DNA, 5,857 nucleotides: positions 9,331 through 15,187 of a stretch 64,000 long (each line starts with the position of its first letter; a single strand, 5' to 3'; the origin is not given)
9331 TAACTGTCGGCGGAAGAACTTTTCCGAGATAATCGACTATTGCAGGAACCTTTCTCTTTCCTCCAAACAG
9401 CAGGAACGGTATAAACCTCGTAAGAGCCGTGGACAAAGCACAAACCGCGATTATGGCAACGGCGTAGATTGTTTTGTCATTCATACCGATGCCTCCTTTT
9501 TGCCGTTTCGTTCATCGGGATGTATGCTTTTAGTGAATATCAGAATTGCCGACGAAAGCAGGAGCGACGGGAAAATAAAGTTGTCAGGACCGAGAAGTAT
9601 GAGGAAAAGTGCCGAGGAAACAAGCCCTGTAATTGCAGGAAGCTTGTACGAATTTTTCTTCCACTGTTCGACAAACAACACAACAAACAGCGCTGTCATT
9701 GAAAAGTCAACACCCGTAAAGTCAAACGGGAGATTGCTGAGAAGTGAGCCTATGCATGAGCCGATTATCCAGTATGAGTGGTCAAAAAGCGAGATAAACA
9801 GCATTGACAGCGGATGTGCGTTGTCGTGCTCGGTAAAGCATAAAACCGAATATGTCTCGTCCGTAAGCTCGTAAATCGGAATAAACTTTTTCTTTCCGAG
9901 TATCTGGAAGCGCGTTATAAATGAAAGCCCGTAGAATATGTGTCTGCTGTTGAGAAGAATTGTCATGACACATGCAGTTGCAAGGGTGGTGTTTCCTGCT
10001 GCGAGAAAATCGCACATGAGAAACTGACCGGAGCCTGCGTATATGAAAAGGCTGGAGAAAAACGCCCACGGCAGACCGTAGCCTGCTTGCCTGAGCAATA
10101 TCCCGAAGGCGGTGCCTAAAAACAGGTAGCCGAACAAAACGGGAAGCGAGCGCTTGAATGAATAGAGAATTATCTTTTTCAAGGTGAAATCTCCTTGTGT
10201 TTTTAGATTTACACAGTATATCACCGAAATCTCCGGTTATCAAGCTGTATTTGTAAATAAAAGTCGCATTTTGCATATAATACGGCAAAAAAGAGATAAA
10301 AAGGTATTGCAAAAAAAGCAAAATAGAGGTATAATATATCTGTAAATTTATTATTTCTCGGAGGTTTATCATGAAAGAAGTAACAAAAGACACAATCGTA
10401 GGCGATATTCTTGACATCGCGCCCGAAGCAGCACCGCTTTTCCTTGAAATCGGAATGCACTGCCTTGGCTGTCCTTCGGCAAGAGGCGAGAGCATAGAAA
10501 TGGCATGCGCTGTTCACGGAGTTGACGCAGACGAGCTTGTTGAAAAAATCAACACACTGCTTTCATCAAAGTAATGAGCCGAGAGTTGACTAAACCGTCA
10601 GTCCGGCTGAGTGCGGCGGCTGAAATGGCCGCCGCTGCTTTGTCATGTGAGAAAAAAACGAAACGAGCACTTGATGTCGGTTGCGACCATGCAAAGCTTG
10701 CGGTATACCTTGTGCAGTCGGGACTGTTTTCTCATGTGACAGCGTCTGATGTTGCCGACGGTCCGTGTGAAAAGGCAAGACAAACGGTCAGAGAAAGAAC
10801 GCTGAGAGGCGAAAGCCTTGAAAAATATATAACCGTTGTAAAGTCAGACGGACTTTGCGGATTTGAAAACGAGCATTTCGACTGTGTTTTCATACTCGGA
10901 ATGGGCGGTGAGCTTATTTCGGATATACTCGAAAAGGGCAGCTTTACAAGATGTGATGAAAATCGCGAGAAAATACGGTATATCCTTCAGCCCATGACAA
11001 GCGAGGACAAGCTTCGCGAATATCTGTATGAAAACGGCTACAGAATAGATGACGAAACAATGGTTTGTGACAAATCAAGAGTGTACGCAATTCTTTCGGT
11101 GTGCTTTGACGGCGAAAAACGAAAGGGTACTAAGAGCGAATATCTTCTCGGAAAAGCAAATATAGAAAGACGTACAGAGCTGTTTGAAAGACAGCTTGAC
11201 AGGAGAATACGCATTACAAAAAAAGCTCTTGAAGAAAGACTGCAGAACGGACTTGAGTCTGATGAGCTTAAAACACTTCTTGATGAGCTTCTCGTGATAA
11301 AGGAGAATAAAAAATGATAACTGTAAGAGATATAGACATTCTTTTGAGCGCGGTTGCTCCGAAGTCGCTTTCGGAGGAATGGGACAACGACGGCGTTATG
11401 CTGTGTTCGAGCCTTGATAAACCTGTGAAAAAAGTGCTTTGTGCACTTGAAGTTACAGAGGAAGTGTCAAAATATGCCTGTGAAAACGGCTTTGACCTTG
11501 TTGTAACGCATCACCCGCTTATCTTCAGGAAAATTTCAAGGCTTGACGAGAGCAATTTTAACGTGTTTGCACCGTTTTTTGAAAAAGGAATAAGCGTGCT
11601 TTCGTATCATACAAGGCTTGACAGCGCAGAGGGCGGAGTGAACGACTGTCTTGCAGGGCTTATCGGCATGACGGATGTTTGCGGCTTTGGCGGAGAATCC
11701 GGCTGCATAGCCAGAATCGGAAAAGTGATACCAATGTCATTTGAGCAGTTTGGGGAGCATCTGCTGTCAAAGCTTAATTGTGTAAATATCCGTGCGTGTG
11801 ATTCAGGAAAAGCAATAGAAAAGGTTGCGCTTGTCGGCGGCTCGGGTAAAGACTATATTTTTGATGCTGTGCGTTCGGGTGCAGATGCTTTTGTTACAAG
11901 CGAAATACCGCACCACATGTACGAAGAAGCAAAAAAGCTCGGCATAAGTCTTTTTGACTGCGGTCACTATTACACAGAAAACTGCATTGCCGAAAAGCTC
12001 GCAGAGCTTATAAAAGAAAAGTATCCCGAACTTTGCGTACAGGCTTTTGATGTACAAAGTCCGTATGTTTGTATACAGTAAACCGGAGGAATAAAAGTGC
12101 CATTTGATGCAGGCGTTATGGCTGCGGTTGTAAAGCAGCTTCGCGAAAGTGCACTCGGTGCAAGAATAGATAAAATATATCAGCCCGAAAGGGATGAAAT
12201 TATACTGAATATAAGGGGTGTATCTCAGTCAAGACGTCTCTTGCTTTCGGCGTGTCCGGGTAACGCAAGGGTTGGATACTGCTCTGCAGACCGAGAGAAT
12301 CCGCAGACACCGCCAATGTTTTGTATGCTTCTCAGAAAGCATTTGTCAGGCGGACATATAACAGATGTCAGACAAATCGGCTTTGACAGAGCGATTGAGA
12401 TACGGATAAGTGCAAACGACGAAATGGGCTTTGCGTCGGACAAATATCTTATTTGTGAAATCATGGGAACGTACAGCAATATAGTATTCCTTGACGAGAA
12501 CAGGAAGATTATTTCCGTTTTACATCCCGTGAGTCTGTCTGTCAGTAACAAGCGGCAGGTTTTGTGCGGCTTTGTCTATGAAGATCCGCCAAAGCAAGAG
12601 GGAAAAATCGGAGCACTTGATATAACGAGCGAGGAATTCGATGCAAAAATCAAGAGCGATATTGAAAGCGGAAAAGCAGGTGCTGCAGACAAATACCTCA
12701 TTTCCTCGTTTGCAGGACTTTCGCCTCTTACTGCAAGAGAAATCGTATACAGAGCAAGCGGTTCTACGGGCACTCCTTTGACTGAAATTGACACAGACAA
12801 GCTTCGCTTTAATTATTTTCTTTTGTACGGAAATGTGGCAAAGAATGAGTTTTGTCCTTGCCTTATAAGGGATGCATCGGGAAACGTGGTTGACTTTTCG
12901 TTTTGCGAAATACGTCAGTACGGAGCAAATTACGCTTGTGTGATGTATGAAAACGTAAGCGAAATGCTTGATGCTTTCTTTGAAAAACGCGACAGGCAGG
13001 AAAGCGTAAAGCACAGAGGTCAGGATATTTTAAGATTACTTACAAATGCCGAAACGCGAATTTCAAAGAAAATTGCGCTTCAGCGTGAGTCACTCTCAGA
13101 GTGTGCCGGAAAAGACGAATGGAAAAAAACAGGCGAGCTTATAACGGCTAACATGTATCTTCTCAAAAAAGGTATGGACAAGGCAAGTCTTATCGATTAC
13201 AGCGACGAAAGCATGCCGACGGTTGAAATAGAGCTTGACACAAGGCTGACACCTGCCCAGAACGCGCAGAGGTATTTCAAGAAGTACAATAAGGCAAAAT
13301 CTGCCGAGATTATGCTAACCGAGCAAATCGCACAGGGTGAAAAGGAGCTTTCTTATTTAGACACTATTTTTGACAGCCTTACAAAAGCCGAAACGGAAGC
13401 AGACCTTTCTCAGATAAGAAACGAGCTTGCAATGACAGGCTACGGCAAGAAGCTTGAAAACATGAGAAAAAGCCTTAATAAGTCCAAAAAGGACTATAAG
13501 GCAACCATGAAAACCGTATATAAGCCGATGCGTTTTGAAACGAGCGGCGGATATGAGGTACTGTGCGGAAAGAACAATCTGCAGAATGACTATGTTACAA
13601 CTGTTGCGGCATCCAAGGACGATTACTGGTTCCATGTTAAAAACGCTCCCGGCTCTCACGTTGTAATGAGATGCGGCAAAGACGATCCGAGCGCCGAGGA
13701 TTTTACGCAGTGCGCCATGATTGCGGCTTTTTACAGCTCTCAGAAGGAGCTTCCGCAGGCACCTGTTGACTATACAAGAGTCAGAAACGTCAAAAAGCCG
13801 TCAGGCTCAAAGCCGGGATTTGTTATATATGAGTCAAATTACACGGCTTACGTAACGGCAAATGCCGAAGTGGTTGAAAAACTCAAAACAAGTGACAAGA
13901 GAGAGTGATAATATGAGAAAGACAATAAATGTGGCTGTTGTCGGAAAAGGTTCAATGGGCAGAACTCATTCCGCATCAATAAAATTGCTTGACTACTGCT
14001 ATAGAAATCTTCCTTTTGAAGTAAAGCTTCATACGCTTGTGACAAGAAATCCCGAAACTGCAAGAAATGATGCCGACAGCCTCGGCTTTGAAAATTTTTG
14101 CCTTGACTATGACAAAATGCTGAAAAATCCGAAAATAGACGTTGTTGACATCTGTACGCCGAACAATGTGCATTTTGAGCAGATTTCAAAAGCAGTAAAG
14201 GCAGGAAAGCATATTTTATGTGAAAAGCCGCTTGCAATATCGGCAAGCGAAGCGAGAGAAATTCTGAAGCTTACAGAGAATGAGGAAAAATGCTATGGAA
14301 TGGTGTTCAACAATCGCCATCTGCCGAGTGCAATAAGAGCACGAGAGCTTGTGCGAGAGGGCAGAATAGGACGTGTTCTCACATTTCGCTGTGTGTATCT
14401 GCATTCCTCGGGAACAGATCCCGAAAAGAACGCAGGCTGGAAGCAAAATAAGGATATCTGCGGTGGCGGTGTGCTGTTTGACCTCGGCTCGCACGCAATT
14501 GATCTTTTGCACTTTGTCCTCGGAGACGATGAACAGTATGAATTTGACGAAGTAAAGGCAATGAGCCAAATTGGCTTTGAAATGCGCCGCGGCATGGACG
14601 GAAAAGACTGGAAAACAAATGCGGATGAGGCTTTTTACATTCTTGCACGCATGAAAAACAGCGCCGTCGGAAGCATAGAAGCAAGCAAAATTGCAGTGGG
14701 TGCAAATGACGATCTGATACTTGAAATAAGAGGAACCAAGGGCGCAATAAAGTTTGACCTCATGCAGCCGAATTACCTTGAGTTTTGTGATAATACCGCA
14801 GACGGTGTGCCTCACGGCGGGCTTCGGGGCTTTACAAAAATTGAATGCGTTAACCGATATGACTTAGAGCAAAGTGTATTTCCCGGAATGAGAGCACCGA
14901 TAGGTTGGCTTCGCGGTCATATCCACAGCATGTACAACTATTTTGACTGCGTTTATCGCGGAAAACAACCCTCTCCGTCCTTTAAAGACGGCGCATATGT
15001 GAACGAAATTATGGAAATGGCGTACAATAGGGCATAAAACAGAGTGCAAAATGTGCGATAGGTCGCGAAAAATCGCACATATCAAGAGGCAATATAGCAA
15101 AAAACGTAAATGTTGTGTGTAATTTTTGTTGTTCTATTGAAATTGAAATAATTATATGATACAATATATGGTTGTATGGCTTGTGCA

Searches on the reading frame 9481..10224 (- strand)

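Call 18: search_protein_families(library=pfam, proteins=[window:9481-10224:-], max_evalue=0.001)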
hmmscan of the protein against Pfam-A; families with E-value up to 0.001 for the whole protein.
window:9481-10224:- (247 aa): 1 family
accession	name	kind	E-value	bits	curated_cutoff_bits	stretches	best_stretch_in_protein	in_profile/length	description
PF03591.19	AzlC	-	2.3e-36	125.7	32.1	1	28-164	1-135/137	AzlC protein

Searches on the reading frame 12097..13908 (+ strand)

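Call 18: search_protein_families(library=pfam, proteins=[window:12097-13908:+], max_evalue=0.001)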
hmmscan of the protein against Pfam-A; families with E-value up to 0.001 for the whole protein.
window:12097-13908:+ (603 aa): 3 families
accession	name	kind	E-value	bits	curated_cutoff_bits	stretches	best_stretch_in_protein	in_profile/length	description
PF05833.16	NFACT_N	-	1.4e-131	439.9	31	1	5-459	2-452/456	NFACT N-terminal and middle domains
PF05670.18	NFACT-R_1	-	8.4e-13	49.3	29.8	1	476-570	1-98/112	NFACT protein RNA binding domain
PF18297.6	NFACT-R_2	-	5.2e-06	27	26.9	1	482-566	6-86/104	NFACT protein RNA binding domain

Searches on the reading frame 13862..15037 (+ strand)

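Call 18: search_protein_families(library=pfam, proteins=[window:13862-15037:+], max_evalue=0.001)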
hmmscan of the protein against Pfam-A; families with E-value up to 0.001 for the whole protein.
window:13862-15037:+ (391 aa): 5 families
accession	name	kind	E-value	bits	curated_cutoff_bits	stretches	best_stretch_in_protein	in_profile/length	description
PF01408.29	GFO_IDH_MocA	-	5.7e-25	88.8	24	1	22-146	1-117/120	Oxidoreductase family, NAD-binding Rossmann fold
PF22725.1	GFO_IDH_MocA_C3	-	1.2e-24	87.1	27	1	159-296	3-123/124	GFO/IDH/MocA C-terminal domain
PF02894.22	GFO_IDH_MocA_C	-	5.1e-20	72.7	22.9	1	161-389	1-208/218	Oxidoreductase family, C-terminal alpha/beta domain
PF22685.1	Gal80p_C-like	-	6.5e-05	23.6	29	1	155-298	1-150/152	Gal80p, C-terminal domain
PF03447.22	NAD_binding_3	-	0.00018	22.7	24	1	49-137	19-105/116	Homoserine dehydrogenase, NAD binding domain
